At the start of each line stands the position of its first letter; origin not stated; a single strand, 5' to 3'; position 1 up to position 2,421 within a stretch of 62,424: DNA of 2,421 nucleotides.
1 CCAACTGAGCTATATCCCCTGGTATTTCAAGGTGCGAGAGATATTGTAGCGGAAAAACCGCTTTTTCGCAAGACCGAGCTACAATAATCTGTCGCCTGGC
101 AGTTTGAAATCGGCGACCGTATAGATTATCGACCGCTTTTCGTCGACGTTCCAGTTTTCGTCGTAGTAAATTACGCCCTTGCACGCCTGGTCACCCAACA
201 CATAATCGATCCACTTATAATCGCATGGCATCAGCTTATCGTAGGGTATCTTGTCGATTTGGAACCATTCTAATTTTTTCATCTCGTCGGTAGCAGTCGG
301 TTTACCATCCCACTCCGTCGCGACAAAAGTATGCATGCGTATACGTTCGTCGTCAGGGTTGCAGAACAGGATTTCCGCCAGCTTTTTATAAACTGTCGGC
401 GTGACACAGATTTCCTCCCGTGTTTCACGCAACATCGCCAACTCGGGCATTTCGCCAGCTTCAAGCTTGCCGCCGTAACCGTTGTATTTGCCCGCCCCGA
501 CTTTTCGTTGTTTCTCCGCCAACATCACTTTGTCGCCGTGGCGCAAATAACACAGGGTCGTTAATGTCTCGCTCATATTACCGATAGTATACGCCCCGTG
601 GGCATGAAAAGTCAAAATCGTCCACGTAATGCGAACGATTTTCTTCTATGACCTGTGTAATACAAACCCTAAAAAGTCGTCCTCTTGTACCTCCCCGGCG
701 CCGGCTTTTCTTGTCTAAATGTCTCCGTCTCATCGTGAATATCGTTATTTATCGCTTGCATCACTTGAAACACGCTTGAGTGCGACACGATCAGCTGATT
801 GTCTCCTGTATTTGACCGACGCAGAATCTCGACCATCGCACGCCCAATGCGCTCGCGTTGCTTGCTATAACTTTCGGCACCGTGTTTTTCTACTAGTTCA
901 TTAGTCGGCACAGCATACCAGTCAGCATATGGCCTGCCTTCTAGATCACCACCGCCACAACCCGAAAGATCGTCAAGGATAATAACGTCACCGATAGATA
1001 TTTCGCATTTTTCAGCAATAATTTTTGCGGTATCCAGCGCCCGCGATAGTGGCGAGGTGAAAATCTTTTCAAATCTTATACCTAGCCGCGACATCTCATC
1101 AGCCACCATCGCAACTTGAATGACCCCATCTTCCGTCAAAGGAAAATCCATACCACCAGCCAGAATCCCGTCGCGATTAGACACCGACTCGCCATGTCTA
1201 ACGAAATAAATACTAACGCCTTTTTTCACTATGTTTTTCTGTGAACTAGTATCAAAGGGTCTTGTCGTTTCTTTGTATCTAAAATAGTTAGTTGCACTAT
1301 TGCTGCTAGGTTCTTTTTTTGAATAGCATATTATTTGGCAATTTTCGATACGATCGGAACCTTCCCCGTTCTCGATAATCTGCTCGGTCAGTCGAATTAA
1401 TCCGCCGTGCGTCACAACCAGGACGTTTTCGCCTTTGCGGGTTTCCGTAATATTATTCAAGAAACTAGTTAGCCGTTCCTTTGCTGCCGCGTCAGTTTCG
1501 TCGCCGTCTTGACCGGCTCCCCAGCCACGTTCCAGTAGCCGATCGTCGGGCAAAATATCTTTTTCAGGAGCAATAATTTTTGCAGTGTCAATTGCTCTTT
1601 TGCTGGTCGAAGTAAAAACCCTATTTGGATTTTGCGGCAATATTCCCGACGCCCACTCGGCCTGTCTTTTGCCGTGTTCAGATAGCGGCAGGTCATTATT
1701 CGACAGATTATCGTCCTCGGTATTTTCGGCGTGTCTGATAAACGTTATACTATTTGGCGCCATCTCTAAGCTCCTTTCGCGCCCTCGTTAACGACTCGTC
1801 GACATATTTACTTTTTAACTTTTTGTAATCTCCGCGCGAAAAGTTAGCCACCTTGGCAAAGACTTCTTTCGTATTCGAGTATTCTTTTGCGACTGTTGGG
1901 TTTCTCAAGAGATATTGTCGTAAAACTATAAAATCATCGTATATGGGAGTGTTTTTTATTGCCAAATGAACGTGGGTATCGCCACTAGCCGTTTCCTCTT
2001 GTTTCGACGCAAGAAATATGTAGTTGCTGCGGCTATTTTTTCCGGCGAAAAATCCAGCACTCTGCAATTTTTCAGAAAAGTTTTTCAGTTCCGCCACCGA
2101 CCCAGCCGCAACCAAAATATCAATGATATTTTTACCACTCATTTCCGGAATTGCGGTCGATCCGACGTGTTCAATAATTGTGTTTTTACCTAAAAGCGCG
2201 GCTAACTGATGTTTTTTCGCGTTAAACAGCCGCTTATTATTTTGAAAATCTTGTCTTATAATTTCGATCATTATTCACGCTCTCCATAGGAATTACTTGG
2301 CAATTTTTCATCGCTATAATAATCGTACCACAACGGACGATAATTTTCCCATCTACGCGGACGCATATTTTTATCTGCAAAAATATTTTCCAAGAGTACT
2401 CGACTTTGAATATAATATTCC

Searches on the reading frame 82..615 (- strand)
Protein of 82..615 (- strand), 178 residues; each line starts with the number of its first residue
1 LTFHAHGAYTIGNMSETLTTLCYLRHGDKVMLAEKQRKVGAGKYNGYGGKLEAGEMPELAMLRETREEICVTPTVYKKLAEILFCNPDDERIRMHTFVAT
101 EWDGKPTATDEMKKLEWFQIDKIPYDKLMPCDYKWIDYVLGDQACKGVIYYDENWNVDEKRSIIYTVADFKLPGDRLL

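Call 91: search_protein_families(library=pfam, proteins=[window:82-615:-], max_evalue=0.00001)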
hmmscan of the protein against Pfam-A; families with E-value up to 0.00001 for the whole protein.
window:82-615:- (178 aa): 1 family
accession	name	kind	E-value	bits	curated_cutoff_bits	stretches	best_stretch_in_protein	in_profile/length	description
PF00293.34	NUDIX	-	1.1e-13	51.8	21.1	1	20-137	6-132/134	NUDIX domain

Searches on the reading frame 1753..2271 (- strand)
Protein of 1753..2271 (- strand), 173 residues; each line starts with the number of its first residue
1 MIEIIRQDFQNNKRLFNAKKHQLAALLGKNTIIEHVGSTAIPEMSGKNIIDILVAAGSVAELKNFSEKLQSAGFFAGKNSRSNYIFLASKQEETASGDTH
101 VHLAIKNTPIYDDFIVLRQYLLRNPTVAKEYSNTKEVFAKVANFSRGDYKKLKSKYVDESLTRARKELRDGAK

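Call 92: search_protein_families(library=pfam, proteins=[window:1753-2271:-], max_evalue=0.00001)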
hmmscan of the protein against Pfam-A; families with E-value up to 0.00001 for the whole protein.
window:1753-2271:- (173 aa): 1 family
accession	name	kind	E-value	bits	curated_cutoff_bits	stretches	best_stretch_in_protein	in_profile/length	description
PF04229.20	GrpB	-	2.6e-28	99.6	25.5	1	13-162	12-158/159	GrpB protein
